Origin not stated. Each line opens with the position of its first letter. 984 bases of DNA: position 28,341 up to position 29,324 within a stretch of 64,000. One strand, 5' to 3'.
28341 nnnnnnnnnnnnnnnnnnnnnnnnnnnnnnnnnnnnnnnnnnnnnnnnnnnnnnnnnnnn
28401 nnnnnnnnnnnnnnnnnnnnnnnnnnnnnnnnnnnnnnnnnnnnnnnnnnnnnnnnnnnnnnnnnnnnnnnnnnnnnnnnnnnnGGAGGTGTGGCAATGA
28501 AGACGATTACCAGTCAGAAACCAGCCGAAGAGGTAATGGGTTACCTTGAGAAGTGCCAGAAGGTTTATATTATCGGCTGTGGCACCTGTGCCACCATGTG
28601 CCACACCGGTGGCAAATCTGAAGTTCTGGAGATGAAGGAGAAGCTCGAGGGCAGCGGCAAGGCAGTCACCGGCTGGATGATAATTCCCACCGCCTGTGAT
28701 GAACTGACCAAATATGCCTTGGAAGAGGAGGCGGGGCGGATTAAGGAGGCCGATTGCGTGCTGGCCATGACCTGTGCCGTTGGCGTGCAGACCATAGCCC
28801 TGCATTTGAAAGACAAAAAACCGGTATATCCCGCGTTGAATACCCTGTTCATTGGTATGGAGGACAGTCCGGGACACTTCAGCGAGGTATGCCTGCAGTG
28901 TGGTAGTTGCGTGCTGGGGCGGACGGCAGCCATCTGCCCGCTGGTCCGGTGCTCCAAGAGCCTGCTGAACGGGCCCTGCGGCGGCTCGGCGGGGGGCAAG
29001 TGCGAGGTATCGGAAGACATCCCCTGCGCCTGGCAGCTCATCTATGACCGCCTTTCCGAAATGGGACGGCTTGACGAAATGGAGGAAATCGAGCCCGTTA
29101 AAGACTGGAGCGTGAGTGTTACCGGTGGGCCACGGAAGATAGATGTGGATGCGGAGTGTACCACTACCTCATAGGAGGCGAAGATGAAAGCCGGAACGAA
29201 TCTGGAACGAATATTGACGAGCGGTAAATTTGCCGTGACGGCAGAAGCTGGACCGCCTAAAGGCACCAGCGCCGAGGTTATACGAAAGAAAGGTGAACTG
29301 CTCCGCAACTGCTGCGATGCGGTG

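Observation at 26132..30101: NuoG(N-term)/NuoE/NuoF-like module in one operon with MetV-MetF: candidate new architecture of NADH-linked (possibly bifurcating) methylene-THF reductase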

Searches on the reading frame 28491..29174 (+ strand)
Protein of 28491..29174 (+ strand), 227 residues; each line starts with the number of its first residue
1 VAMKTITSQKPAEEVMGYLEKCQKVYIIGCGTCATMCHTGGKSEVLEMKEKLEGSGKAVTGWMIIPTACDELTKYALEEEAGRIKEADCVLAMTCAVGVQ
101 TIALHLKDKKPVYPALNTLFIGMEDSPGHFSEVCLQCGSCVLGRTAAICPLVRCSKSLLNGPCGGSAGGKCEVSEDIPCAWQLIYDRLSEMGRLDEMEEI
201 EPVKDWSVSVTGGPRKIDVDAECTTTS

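Call 3: search_protein_families(library=pfam, proteins=[window:28491-29174:+])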
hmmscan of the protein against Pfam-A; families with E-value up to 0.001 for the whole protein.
window:28491-29174:+ (227 aa): 1 family
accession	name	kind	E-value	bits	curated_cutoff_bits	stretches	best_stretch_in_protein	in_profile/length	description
PF12225.13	DUF5981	-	3e-36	123.4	23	1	113-207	1-95/95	Methylene-tetrahydrofolate reductase C terminal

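Call 4: search_protein_families(library=ncbifam, proteins=[window:28491-29174:+])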
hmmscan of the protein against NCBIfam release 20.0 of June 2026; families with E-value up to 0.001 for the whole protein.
window:28491-29174:+ (227 aa): 0 families

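Call 32: find_related_loci(query=window:28497-29174:+, collection=genome_contigs, flank=7000)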
Query window:28497-29174:+ (225 aa) in genome_contigs; peptide patterns used: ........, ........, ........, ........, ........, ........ (x = any residue, [..] = any of these).
282 stretches matched a pattern; 42 encode a relative of the query (tblastn E <= 1e-3); 42 distinct loci.
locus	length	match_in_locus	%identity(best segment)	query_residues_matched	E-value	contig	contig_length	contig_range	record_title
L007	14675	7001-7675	95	1-225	7e-145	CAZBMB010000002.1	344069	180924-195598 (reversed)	MAG TPA_asm: uncultured Dehalococcoidaceae bacterium isolate binchicken_co178_264 genome assembly, contig: NODE_34_lengt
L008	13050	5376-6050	95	1-225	2e-143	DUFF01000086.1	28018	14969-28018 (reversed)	MAG TPA_asm: Dehalococcoidia bacterium isolate W80 Contig86, whole genome shotgun sequence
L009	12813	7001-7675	94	1-225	1e-143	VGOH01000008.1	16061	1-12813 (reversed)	MAG: Chloroflexi bacterium isolate K_DeepCast_250m_mx_116 K_DeepCast_250m_mx_116_Ga0194125_10007240, whole genome shotgu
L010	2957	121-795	93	1-225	5e-149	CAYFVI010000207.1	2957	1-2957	MAG TPA_asm: uncultured Dehalococcoidaceae bacterium isolate ERP108616_co1_214 genome assembly, contig: k119_962811, who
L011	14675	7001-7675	93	1-225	2e-142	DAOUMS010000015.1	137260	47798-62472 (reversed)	MAG TPA_asm: Dehalococcoidales bacterium isolate W92_256 k127_742733, whole genome shotgun sequence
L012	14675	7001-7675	94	1-225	4e-142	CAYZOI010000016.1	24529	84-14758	MAG TPA_asm: uncultured Dehalococcoidaceae bacterium isolate SRP077602_co2_376 genome assembly, contig: NODE_3024_length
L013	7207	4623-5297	92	1-225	1e-141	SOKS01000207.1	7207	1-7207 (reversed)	MAG: Dehalococcoidia bacterium isolate E44_bin89 NODE_5442_length_7207_cov_14.425755, whole genome shotgun sequence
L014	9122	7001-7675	92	1-225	6e-141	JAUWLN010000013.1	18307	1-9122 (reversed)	MAG: Dehalococcoidia bacterium isolate CSMAG_2373 CSMAG_2373_k141_1314905_length_18307_cov_8.0000, whole genome shotgun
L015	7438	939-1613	93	1-225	6e-141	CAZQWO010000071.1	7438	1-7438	MAG TPA_asm: uncultured Dehalococcoidaceae bacterium isolate binchicken_co332_95 genome assembly, contig: NODE_3142_leng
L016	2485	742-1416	93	1-225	6e-148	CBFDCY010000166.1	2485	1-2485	MAG TPA_asm: uncultured Dehalococcoidia bacterium isolate SRR26215686_concoct_163 genome assembly, contig: ERZ25073477.6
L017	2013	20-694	91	1-225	2e-147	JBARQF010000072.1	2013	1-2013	MAG: Dehalococcoidales bacterium isolate MFD13432_ilm_asm_bin21 k127_311796, whole genome shotgun sequence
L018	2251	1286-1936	94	1-217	1e-145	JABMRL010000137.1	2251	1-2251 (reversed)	MAG: Dehalococcoidia bacterium isolate bin.356 k141_2402220, whole genome shotgun sequence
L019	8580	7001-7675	88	1-225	9e-135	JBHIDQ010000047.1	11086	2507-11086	MAG: Dehalococcoidales bacterium isolate b3.sp3_bin.43 NODE_1931_length_11086_cov_14.918593, whole genome shotgun sequen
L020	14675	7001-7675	85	1-225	2e-133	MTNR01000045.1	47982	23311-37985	MAG: Dehalococcoides sp. JdFR-56 JGI24020J35080_1000281, whole genome shotgun sequence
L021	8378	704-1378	87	1-225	3e-133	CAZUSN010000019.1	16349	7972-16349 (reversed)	MAG TPA_asm: uncultured Dehalococcoidaceae bacterium isolate binchicken_co124_334 genome assembly, contig: NODE_1926_len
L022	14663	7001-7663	81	1-221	9e-124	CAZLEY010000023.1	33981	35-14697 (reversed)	MAG TPA_asm: uncultured Dehalococcoidaceae bacterium isolate binchicken_co228_510 genome assembly, contig: NODE_1534_len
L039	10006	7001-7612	59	1-205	3e-76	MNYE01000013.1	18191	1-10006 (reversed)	MAG: Dehalococcoidia bacterium CG2_30_46_9 cg2_3.0_scaffold_2476_c, whole genome shotgun sequence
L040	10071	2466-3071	58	1-203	2e-75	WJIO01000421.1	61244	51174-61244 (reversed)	MAG: Candidatus Poribacteria bacterium isolate Bin_402 k141_4511121, whole genome shotgun sequence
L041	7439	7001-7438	78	1-146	3e-70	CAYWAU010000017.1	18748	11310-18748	MAG TPA_asm: uncultured Dehalococcoidaceae bacterium isolate binchicken_co100_127 genome assembly, contig: NODE_4556_len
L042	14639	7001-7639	50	4-215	3e-61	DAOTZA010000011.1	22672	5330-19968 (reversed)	MAG TPA_asm: Anaerolineales bacterium isolate H38_463 k137_2913042, whole genome shotgun sequence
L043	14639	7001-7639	48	4-215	2e-60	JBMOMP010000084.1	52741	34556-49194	MAG: Chloroflexota bacterium isolate Betzabe_MAG053 MAG053_84, whole genome shotgun sequence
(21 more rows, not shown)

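Call 41: search_solved_structures(query=window:28497-29174:+, max_evalue=0.01)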
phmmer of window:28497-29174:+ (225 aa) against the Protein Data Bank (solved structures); distinct sequences matched with E-value up to 0.01: 0.

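Call 46: search_protein_families(library=pfam, proteins=[L022:7760-9214:+, L039:4347-7004:+, L041:787-2574:+, L041:3880-6984:+, L042:1908-6491:+, L042:6458-6940:+, L042:8728-10149:+, L041:3374-3862:+], max_evalue=0.00001)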
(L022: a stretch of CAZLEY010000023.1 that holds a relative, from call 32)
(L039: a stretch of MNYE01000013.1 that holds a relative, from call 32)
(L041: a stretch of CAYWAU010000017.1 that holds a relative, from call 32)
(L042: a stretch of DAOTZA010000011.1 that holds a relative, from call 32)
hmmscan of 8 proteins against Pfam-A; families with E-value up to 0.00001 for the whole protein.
L022:7760-9214:+ (484 aa): 2 families
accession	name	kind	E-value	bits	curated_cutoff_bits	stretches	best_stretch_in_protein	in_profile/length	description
PF02518.31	HATPase_c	-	3.8e-31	108.2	26.4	1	367-476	2-110/111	Histidine kinase-, DNA gyrase B-, and HSP90-like ATPase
PF00512.31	HisKA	-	7.9e-13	48.7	26.9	1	255-320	4-66/66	His Kinase A (phospho-acceptor) domain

L039:4347-7004:+ (885 aa): 8 families
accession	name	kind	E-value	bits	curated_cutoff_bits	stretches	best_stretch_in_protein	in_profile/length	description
PF00384.28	Molybdopterin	-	4.7e-96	322.3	24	1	264-687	1-352/353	Molybdopterin oxidoreductase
PF01568.27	Molydop_binding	-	2.4e-32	111.7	26.8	1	770-876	1-110/110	Molydopterin dinucleotide binding domain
PF04879.21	Molybdop_Fe4S4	-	3.5e-16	59.4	22.7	1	208-261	2-55/55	Molybdopterin oxidoreductase Fe4S4 domain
PF13510.11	Fer2_4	-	8.3e-15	55.1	22.8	1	2-77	3-81/82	2Fe-2S iron-sulfur cluster binding domain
PF10588.14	NADH-G_4Fe-4S_3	-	2.1e-12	46.8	27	1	84-123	1-40/40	NADH-ubiquinone oxidoreductase-G iron-sulfur binding region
PF14697.11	Fer4_21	-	1.8e-06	28.4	35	1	145-193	6-55/59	4Fe-4S dicluster domain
PF12838.12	Fer4_7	-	2.9e-06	28.1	27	1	146-194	1-52/52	4Fe-4S dicluster domain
PF00037.32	Fer4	-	8.8e-06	25.8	21.1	0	177-195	5-23/24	4Fe-4S binding domain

L041:787-2574:+ (595 aa): 10 families
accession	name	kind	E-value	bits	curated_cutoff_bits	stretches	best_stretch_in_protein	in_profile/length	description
PF13510.11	Fer2_4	-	3.3e-22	78.8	22.8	1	4-81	3-81/82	2Fe-2S iron-sulfur cluster binding domain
PF00037.32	Fer4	-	6e-19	67.5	21.1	1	169-189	4-24/24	4Fe-4S binding domain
PF12838.12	Fer4_7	-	4e-17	62.9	27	2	530-575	2-52/52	4Fe-4S dicluster domain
PF14697.11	Fer4_21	-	3.6e-13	49.9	35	1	523-578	1-59/59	4Fe-4S dicluster domain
PF13237.11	Fer4_10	-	2.2e-12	47.2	25.5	1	525-572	4-53/53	4Fe-4S dicluster domain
PF13187.11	Fer4_9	-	1.7e-11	44.4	27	1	530-576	2-52/52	4Fe-4S dicluster domain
PF12837.12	Fer4_6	-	2.1e-09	37.3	25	0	523-545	2-24/24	4Fe-4S binding domain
PF13484.11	Fer4_16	-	2.2e-09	38.4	30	0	173-252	2-66/66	4Fe-4S double cluster binding domain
PF12797.12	Fer4_2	-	3.1e-08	33.5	24.5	0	525-542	5-22/22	4Fe-4S binding domain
PF25160.1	LdpA_Fe-S-bd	-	2e-07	31.1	27.6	0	534-581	7-48/49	LdpA Fe-S cluster-binding domain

L041:3880-6984:+ (1034 aa): 13 families
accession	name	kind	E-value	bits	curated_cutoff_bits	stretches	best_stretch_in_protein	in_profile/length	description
PF01512.22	Complex1_51K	-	5.3e-47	159.9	31.2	1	178-349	1-149/150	Nuo51 FMN-binding domain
PF10589.14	NADH_4Fe-4S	-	2.5e-33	114.3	23.5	1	460-544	1-85/85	NADH-ubiquinone oxidoreductase-F iron-sulfur binding region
PF07992.20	Pyr_redox_2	-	3.9e-33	115.6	26.1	1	654-951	2-291/291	Pyridine nucleotide-disulphide oxidoreductase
PF14691.11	Fer4_20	-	7.6e-25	87.4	25.8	1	543-638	17-110/113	Dihydroprymidine dehydrogenase domain II, 4Fe-4S cluster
PF00070.33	Pyr_redox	-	7.6e-13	49.2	22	1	785-858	1-78/82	Pyridine nucleotide-disulphide oxidoreductase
PF13738.12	Pyr_redox_3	-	1.8e-10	41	30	0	782-935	163-305/305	Pyridine nucleotide-disulphide oxidoreductase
PF13450.12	NAD_binding_8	-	6.6e-10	39.6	21.9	1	657-690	1-34/68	NAD(P)-binding Rossmann-like domain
PF12831.13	FAD_oxidored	-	8.8e-09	35.6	27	1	655-695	2-42/416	FAD dependent oxidoreductase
PF01266.30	DAO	-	9e-08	32.4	27.9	1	654-688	1-35/353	FAD dependent oxidoreductase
PF01257.25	2Fe-2S_thioredx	-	1.1e-07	32.2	24.8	1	21-100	61-143/145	Thioredoxin-like [2Fe-2S] ferredoxin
PF01946.23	Thi4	-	3.2e-07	30.3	26.2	1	653-695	18-62/235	Thi4 family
PF01262.27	AlaDh_PNT_C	-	2.8e-06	27.3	23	0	782-816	27-60/214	Alanine dehydrogenase/PNT, C-terminal domain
PF00890.30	FAD_binding_2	-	3.4e-06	27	20.4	1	655-692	2-39/414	FAD binding domain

L042:1908-6491:+ (1527 aa): 21 families
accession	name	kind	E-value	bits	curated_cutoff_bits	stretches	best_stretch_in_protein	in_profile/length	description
PF07992.20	Pyr_redox_2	-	1.2e-52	179.6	26.1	3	264-572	2-291/291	Pyridine nucleotide-disulphide oxidoreductase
PF13450.12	NAD_binding_8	-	4.6e-26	91.3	21.9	3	1095-1134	1-40/68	NAD(P)-binding Rossmann-like domain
PF12831.13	FAD_oxidored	-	3.4e-21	76.5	27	2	1094-1157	3-70/416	FAD dependent oxidoreductase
PF14691.11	Fer4_20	-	5.4e-20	71.7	25.8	1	171-247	30-109/113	Dihydroprymidine dehydrogenase domain II, 4Fe-4S cluster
PF13738.12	Pyr_redox_3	-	6.6e-20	72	30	0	404-556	164-305/305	Pyridine nucleotide-disulphide oxidoreductase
PF01946.23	Thi4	-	6.5e-18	65.3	26.2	1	265-328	20-83/235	Thi4 family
PF00070.33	Pyr_redox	-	8.8e-18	65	22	0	1094-1126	3-35/82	Pyridine nucleotide-disulphide oxidoreductase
PF01593.30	Amino_oxidase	-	3.6e-17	63.2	19.8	0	1100-1131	1-32/443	Flavin containing amine oxidoreductase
PF01266.30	DAO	-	1.1e-16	61.8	27.9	1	1094-1127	3-37/353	FAD dependent oxidoreductase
PF00890.30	FAD_binding_2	-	6.1e-14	52.5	20.4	1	1094-1149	3-53/414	FAD binding domain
PF01262.27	AlaDh_PNT_C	-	7.6e-14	52.1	23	0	386-432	8-56/214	Alanine dehydrogenase/PNT, C-terminal domain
PF03486.20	HI0933_like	-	1.5e-13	51.2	50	0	23-60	3-40/244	HI0933-like protein Rossmann domain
PF01494.25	FAD_binding_3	-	1.8e-12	47.6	22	0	1093-1129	4-40/349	FAD binding domain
PF01134.28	GIDA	-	8.1e-12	45.3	22.1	0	23-56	2-29/391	Glucose inhibited division protein A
PF13241.12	NAD_binding_7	-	2.5e-10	41.3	22.1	0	404-451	7-51/104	Putative NAD(P)-binding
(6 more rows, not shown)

L042:6458-6940:+ (160 aa): 1 family
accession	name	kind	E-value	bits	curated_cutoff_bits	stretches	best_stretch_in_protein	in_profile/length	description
PF02662.21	FlpD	-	1.4e-47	161.2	22.3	1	17-139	1-123/123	Methyl-viologen-reducing hydrogenase, delta subunit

L042:8728-10149:+ (473 aa): 4 families
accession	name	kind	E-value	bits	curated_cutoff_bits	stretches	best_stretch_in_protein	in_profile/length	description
PF02754.22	CCG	-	1.5e-19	70.3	20.6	2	331-421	1-85/85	Cysteine-rich domain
PF13534.11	Fer4_17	-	4.4e-10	40.4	22.2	1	33-92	2-61/61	4Fe-4S dicluster domain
PF13183.11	Fer4_8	-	2.3e-08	34.9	27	1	31-91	3-68/68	4Fe-4S dicluster domain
PF13187.11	Fer4_9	-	3.5e-07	30.6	27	1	33-90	2-50/52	4Fe-4S dicluster domain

L041:3374-3862:+ (162 aa): 1 family
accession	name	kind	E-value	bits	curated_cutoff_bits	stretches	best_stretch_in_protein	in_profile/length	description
PF01257.25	2Fe-2S_thioredx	-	1.6e-50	171.1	24.8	1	19-161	2-144/145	Thioredoxin-like [2Fe-2S] ferredoxin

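Call 56: find_related_loci(query=A1, collection=metagenome_contigs, flank=7000)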
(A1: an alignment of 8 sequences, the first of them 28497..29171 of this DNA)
Query A1 (225 aa) in metagenome_contigs; peptide patterns used: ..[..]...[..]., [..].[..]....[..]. (x = any residue, [..] = any of these).
600 stretches matched a pattern (row limit reached: there are more); 398 encode a relative of the query (tblastn E <= 1e-3); the best 80 are kept; 80 distinct loci.
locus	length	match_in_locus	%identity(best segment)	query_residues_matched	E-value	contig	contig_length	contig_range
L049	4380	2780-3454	100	1-225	2e-153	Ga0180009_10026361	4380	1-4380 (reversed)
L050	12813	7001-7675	94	1-225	1e-143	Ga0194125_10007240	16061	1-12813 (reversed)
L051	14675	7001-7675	94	1-225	3e-143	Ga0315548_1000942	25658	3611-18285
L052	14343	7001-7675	95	1-225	3e-143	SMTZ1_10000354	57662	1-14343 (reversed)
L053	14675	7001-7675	93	1-225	5e-142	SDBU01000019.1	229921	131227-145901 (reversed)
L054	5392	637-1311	93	1-225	1e-141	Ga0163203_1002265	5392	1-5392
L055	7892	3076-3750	92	1-225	1e-140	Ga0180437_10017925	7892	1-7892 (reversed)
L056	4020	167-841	88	1-225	2e-139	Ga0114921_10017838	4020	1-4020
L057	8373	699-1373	87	1-225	8e-135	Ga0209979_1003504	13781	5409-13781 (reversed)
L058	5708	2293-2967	88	1-225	3e-135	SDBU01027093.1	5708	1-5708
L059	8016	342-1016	88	1-225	6e-135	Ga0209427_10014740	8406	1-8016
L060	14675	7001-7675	85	1-225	3e-133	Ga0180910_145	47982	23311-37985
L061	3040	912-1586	86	1-225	9e-139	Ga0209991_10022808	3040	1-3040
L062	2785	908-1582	87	1-225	3e-139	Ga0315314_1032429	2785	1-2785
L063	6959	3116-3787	88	1-224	3e-133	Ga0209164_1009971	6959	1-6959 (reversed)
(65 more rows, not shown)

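Call 59: find_homologous_proteins(query=L040:1235-2419:+, max_evalue=1e-60)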
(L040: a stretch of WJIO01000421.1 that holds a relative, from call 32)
Query L040:1235-2419:+ (395 aa): 7999 proteins with E <= 1e-60 among 8000 candidates; the best 120 are listed.
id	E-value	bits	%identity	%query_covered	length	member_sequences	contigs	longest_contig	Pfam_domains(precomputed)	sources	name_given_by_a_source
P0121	4.1e-262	887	100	100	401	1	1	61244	PF10589.15,PF22461.3,PF01512.23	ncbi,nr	ncbi:NADP oxidoreductase [Candidatus Poribacteria bacterium]|nr:NADP oxidoreductase [Candidatus Pori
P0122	3.2e-207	706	79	100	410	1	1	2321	PF10531.16,PF10589.15,PF01512.23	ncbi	-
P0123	1.4e-206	704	78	100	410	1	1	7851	PF10531.16,PF10589.15,PF01512.23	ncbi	-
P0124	1.9e-206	704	78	100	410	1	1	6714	PF10531.16,PF10589.15,PF01512.23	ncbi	-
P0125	1.9e-206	704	78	100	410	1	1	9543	PF10531.16,PF10589.15,PF01512.23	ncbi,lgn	-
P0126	2.4e-206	703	77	100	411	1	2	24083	PF10531.16,PF10589.15,PF01512.23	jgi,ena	-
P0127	3.5e-206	703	78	100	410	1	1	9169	PF10531.16,PF10589.15,PF01512.23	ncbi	-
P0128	5.5e-206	702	76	100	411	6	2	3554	PF10531.16,PF10589.15,PF01512.23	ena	-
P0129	5.6e-206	702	77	100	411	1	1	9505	PF10531.16,PF10589.15,PF01512.23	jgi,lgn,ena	-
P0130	4.8e-205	699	78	100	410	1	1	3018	PF10531.16,PF10589.15,PF01512.23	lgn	-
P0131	5.3e-205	699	77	100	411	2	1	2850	PF10531.16,PF10589.15,PF01512.23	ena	-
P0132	6.3e-205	699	76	100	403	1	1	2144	PF10531.16,PF10589.15,PF01512.23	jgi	jgi:NADH:ubiquinone oxidoreductase subunit F (NADH-binding)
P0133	7.5e-205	698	77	100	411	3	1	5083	PF10531.16,PF10589.15,PF01512.23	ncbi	-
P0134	1.7e-204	697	75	100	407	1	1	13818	PF10589.15,PF01512.23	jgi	jgi:NADH:ubiquinone oxidoreductase subunit F (NADH-binding)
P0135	4.6e-204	696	77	100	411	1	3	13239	PF10531.16,PF10589.15,PF01512.23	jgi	jgi:NADH:ubiquinone oxidoreductase subunit F (NADH-binding)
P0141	3.1e-196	670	73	100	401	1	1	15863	PF10531.16,PF10589.15,PF01512.23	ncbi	ncbi:MAG: complex I 51 kDa subunit family protein [bacterium]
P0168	1.3e-188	645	69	100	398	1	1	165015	PF10531.16,PF10589.15,PF01512.23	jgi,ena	-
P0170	3.0e-188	644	70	100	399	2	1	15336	PF10589.15,PF01512.23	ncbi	-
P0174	2.6e-187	641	70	100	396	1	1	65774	PF10589.15,PF01512.23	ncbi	-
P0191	1.7e-181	622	68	100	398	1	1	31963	PF10589.15,PF01512.23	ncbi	-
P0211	7.0e-180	616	69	99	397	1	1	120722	PF10531.16,PF10589.15,PF01512.23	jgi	jgi:NADH:ubiquinone oxidoreductase subunit F (NADH-binding)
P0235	4.3e-179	614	67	100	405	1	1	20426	PF10589.15,PF01512.23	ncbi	-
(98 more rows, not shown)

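Call 60: find_encoding_contigs(protein=P0126, flank=6000, max_places=2)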
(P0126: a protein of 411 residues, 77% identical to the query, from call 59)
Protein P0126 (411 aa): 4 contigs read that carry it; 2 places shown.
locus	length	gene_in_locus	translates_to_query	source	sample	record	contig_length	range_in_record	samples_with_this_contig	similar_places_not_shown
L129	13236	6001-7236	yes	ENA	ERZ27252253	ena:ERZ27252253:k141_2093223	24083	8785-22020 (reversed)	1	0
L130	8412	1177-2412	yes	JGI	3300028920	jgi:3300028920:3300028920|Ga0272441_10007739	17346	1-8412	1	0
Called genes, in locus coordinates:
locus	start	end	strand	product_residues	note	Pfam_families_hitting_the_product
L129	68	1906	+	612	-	PF01268:FTHFS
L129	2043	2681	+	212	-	PF04961:FTCD_C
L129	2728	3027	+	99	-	PF07876:Dabb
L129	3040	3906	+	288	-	PF00763:THF_DHG_CYH, PF02882:THF_DHG_CYH_C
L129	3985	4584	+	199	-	PF01592:NifU_N, PF13240:Zn_Ribbon_1 (faint), PF12773:DZR (weak)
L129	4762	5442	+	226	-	PF13510:Fer2_4, PF00037:Fer4 (faint), PF10588:NADH-G_4Fe-4S_3, PF13237:Fer4_10 (faint), PF14697:Fer4_21 (weak), PF22117:Fer4_Nqo3, PF12838:Fer4_7 (weak)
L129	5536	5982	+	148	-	PF01257:2Fe-2S_thioredx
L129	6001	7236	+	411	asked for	PF01512:Complex1_51K, PF10531:SLBB (weak), PF10589:NADH_4Fe-4S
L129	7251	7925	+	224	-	PF12225:DUF5981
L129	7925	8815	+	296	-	PF02219:MTHFR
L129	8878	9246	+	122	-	PF01242:PTPS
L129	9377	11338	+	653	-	PF03063:Prismane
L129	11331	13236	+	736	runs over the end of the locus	PF18537:CODH_A_N, PF03598:CdhC, PF19436:ACS_CODH_B_C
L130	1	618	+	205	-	?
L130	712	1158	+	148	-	PF01257:2Fe-2S_thioredx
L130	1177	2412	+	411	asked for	PF01512:Complex1_51K, PF10531:SLBB (weak), PF10589:NADH_4Fe-4S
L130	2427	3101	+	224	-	PF12225:DUF5981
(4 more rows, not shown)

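Call 61: find_encoding_contigs(protein=P0174, flank=6000, max_places=2)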
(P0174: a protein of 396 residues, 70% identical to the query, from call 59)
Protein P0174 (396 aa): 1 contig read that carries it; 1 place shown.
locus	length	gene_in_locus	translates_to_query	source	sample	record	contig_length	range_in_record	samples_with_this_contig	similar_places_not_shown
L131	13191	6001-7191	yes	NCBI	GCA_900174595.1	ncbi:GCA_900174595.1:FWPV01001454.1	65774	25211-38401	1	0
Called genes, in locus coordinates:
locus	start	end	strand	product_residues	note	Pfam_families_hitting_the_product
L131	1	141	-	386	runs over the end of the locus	PF07690:MFS_1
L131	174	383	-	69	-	-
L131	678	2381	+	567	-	PF01268:FTHFS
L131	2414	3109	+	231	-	PF04961:FTCD_C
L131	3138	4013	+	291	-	PF00763:THF_DHG_CYH, PF02882:THF_DHG_CYH_C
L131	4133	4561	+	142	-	PF01592:NifU_N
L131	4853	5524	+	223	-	PF00111:Fer2, PF13510:Fer2_4, PF10588:NADH-G_4Fe-4S_3, PF22117:Fer4_Nqo3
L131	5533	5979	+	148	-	PF01257:2Fe-2S_thioredx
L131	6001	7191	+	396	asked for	PF01512:Complex1_51K, PF10589:NADH_4Fe-4S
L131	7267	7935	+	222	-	PF12225:DUF5981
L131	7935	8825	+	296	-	PF02219:MTHFR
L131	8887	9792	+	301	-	-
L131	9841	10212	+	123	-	PF01242:PTPS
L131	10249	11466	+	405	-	PF03781:FGE-sulfatase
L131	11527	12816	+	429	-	PF00215:OMPdecase, PF00977:His_biosynth (faint), PF02581:TMP-TENI (weak), PF03060:NMO, PF03737:RraA-like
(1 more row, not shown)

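Call 62: find_encoding_contigs(protein=P0141, flank=6000, max_places=2)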
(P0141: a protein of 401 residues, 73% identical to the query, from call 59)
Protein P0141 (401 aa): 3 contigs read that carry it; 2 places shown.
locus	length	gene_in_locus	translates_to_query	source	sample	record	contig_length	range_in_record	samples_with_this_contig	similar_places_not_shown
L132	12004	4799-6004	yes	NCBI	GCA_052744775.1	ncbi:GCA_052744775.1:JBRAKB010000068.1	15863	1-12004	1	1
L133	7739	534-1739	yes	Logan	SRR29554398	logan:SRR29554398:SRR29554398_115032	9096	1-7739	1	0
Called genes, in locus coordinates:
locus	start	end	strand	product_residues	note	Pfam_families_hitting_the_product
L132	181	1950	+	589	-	PF01268:FTHFS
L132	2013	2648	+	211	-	PF04961:FTCD_C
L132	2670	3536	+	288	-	PF00763:THF_DHG_CYH, PF02882:THF_DHG_CYH_C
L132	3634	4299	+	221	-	PF00111:Fer2 (weak), PF13510:Fer2_4, PF10588:NADH-G_4Fe-4S_3, PF22117:Fer4_Nqo3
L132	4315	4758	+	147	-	PF01257:2Fe-2S_thioredx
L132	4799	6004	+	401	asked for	PF01512:Complex1_51K, PF10531:SLBB (weak), PF10589:NADH_4Fe-4S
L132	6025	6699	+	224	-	PF12225:DUF5981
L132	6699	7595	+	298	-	PF02219:MTHFR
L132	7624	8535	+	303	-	-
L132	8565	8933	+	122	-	PF01242:PTPS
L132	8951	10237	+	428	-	PF00215:OMPdecase, PF02581:TMP-TENI (weak), PF00977:His_biosynth (weak), PF03737:RraA-like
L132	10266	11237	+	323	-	PF02558:ApbA, PF08546:ApbA_C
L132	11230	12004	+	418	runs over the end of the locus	PF00464:SHMT, PF00155:Aminotran_1_2, PF01212:Beta_elim_lyase (weak)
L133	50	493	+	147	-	PF01257:2Fe-2S_thioredx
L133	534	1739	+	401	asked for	PF01512:Complex1_51K, PF10531:SLBB (weak), PF10589:NADH_4Fe-4S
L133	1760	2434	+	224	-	PF12225:DUF5981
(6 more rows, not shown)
